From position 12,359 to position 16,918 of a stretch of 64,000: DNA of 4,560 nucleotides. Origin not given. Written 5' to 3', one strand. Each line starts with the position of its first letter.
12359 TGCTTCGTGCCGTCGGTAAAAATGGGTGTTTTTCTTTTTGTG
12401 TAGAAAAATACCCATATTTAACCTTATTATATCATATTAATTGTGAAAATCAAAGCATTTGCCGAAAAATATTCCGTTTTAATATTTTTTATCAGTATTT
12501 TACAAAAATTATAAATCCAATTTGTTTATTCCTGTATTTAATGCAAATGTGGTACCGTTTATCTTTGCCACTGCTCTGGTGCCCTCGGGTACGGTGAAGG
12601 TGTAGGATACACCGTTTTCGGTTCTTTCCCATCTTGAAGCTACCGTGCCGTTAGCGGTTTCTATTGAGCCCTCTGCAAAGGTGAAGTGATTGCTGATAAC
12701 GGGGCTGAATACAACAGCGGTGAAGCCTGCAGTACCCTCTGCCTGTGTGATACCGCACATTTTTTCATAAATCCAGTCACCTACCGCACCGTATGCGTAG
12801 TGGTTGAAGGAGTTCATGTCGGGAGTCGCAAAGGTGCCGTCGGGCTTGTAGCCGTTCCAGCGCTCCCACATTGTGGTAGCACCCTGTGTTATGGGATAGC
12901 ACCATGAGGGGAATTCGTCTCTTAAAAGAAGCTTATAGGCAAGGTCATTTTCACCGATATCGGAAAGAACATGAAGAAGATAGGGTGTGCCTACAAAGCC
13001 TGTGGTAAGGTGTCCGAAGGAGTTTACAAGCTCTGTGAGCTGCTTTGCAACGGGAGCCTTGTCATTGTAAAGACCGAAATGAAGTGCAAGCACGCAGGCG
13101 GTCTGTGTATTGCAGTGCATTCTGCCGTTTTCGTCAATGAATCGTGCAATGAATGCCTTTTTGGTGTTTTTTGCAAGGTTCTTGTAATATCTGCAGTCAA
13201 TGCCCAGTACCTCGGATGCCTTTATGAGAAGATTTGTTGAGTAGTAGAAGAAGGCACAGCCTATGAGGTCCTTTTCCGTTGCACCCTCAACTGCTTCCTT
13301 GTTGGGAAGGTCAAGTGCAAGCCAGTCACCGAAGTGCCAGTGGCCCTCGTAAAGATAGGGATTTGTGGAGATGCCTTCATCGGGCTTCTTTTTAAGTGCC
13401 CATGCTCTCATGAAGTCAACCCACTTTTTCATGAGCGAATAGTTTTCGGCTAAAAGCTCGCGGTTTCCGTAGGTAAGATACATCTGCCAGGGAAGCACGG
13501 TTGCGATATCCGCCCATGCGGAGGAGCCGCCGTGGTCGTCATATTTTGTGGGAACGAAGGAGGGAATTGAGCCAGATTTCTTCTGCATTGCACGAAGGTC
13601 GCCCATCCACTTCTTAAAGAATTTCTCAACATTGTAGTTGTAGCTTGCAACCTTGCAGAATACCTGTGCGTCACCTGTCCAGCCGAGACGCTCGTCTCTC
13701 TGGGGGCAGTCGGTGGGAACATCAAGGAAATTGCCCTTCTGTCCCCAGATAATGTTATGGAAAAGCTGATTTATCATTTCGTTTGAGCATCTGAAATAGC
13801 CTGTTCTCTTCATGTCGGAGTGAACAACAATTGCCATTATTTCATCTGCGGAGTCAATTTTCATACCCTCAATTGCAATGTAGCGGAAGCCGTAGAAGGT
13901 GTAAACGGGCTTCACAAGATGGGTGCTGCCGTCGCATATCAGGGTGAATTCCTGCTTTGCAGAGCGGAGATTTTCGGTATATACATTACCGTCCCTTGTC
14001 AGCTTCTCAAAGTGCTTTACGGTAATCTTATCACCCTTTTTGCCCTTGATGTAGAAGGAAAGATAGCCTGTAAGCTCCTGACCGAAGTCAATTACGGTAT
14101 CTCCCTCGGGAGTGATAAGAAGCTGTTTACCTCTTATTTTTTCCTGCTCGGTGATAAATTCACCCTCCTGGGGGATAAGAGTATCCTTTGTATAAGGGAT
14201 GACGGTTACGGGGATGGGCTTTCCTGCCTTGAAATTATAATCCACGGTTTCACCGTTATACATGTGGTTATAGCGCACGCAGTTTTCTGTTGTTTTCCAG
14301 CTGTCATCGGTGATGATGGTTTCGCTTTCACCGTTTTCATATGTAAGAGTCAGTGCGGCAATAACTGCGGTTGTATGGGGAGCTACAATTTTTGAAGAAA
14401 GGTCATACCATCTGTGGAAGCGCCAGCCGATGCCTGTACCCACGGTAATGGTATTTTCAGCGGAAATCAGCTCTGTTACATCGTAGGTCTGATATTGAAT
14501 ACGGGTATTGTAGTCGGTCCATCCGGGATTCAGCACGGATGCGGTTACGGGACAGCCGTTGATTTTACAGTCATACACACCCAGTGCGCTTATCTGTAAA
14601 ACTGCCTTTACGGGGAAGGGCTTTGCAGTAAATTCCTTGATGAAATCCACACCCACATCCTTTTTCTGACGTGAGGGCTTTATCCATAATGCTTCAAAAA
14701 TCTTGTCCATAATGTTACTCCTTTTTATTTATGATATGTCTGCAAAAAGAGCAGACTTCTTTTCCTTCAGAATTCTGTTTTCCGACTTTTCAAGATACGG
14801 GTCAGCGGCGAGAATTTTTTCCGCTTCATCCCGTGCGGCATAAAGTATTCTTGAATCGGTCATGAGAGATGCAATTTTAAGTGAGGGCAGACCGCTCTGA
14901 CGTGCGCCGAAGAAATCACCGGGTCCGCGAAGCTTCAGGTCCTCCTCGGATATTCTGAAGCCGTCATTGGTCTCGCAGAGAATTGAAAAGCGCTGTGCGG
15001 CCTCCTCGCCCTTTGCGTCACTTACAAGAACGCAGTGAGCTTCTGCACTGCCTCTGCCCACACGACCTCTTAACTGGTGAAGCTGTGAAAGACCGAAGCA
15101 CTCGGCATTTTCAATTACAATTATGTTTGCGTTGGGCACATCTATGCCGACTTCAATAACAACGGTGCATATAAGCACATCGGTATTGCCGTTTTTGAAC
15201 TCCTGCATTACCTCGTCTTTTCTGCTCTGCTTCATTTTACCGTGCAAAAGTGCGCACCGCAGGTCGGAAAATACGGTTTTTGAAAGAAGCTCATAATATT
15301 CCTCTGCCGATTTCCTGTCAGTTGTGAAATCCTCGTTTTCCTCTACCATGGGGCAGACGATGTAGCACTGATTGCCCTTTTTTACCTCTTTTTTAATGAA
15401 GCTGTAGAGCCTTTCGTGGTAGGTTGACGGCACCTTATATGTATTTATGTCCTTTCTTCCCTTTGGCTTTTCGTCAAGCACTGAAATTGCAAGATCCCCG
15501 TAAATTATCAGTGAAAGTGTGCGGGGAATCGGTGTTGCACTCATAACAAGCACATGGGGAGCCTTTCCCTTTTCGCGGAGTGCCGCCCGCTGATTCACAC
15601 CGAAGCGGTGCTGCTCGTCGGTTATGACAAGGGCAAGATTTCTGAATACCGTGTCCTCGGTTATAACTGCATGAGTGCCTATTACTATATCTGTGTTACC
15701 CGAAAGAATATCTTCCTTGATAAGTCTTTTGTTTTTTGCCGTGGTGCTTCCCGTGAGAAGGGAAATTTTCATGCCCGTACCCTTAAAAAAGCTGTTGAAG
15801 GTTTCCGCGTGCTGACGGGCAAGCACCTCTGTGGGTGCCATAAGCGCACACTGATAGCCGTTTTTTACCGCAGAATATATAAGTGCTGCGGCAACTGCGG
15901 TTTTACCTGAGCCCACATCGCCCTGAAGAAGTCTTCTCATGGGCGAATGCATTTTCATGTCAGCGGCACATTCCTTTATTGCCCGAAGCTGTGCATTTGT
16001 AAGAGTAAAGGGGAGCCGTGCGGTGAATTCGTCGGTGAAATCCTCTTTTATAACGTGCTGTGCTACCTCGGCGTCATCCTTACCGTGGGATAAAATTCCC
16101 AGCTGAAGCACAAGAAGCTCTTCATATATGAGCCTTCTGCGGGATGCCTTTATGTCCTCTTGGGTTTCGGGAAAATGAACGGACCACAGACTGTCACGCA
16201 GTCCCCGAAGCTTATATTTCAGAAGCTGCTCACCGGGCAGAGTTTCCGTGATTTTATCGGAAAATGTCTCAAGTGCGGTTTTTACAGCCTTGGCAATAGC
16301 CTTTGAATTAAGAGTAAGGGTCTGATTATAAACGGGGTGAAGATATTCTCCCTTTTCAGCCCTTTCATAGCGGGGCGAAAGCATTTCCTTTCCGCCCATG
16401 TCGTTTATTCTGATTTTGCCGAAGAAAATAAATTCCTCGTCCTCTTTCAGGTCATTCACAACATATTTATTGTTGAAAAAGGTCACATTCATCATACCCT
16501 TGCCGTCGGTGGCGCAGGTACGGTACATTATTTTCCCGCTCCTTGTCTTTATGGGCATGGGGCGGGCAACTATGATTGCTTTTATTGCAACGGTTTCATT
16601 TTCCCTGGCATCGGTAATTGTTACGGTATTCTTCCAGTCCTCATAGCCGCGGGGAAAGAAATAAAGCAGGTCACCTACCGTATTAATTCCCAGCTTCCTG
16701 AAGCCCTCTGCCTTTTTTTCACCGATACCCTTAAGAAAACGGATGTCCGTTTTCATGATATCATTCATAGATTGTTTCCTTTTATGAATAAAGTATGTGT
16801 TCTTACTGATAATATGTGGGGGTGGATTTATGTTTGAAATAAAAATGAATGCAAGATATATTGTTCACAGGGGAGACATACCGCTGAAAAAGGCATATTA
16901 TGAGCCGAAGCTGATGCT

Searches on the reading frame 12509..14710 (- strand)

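Call 71: search_protein_families(library=pfam, proteins=[window:12509-14710:-], max_evalue=0.00001)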
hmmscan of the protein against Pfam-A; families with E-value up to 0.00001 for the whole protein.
window:12509-14710:- (733 aa): 4 families
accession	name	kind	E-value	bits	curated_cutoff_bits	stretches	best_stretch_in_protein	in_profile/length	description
PF17389.8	Bac_rhamnosid6H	-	3.6e-114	382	24.5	1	301-650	1-338/339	Bacterial alpha-L-rhamnosidase 6 hairpin glycosidase domain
PF08531.16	Bac_rhamnosid_N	-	1.3e-34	119.9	25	1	35-158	5-130/172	Alpha-L-rhamnosidase N-terminal domain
PF05592.18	Bac_rhamnosid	-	5.4e-27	94.1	22.2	1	200-297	3-102/102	Bacterial alpha-L-rhamnosidase concanavalin-like domain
PF17390.7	Bac_rhamnosid_C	-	9.5e-12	45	22.1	1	654-721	2-67/78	Bacterial alpha-L-rhamnosidase C-terminal domain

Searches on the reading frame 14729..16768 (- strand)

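Call 71: search_protein_families(library=pfam, proteins=[window:14729-16768:-], max_evalue=0.00001)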
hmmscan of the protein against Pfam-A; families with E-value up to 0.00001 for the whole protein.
window:14729-16768:- (679 aa): 5 families
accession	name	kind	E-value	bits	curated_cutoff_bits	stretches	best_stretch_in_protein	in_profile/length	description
PF00270.35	DEAD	-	1.8e-26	93.3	26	1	258-418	2-164/167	DEAD/DEAH box helicase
PF00271.37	Helicase_C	-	1.1e-25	90.4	23.5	1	454-572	6-108/110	Helicase conserved C-terminal domain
PF17191.10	RecG_wedge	-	2e-25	89.7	23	1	8-166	1-159/162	RecG wedge domain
PF19833.4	RecG_dom3_C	-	2.1e-20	73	26.8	1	600-672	1-74/87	ATP-dependent DNA helicase RecG, domain 3, C-terminal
PF04851.21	ResIII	-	6.4e-15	55.9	22.5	1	255-413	3-162/164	Type III restriction enzyme, res subunit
